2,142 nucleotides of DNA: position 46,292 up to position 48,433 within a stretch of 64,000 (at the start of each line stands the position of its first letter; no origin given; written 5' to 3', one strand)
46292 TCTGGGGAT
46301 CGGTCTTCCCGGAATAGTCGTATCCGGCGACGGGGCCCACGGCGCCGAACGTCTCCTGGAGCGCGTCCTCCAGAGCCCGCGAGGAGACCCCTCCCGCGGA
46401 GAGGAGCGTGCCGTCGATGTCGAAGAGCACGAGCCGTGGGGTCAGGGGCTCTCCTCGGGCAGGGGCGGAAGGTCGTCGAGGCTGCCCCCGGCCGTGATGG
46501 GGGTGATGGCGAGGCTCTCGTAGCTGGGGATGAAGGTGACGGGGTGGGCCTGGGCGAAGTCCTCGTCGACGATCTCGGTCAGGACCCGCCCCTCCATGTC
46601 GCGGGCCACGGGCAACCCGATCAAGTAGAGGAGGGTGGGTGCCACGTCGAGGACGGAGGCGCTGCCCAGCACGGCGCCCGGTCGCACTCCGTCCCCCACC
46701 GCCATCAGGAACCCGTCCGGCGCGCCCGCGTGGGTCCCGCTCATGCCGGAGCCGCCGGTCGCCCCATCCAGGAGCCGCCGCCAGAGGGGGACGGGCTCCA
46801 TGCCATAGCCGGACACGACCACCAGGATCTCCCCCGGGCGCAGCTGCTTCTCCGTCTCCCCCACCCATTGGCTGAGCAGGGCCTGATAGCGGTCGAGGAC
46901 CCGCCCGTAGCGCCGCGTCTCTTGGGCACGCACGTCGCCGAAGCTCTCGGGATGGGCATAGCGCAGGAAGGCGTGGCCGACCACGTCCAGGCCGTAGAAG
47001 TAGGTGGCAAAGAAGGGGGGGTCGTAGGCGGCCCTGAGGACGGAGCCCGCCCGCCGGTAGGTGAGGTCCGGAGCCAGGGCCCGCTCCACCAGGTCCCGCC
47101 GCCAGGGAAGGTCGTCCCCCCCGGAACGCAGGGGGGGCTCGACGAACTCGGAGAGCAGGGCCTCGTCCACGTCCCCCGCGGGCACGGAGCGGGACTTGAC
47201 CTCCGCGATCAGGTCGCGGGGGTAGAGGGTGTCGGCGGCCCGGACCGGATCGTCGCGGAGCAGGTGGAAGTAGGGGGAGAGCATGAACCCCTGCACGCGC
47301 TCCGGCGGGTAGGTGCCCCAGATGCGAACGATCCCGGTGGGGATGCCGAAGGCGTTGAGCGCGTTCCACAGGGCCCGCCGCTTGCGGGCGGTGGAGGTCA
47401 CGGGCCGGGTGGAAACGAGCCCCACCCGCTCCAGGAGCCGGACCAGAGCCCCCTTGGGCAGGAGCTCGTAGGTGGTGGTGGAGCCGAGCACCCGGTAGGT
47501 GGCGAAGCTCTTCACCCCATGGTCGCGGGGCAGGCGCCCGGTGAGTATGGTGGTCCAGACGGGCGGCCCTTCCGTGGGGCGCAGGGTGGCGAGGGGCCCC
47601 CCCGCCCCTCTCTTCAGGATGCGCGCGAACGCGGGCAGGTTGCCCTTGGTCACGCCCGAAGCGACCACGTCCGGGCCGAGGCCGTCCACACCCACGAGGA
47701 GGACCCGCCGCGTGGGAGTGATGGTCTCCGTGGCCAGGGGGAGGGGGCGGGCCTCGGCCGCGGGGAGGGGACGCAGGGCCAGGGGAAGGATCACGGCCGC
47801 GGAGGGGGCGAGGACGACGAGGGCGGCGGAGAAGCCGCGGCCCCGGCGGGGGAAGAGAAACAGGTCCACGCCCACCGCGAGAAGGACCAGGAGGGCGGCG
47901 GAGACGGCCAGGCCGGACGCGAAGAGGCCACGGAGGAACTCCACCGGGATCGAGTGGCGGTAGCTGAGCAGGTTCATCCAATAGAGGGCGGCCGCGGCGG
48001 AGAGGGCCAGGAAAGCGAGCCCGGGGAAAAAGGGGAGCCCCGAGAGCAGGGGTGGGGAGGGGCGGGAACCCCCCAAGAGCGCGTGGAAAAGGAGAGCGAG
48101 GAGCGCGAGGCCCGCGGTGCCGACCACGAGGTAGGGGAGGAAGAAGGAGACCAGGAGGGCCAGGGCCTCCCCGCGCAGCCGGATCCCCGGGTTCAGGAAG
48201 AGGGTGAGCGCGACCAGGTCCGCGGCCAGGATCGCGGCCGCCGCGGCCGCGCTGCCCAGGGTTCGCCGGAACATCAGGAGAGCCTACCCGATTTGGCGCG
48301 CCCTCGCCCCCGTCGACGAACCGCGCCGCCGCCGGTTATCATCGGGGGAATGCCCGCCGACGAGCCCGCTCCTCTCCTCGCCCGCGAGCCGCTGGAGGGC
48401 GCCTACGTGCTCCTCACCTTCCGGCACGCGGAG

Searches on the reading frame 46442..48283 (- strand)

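Call 30: search_protein_families(library=pfam, proteins=[window:46442-48283:-], max_evalue=0.0001)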
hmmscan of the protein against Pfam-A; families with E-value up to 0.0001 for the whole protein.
window:46442-48283:- (613 aa): 1 family
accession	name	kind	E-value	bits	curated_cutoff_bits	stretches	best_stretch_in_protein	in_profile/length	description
PF01663.27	Phosphodiest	-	9.6e-17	62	23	1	194-499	1-225/342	Type I phosphodiesterase / nucleotide pyrophosphatase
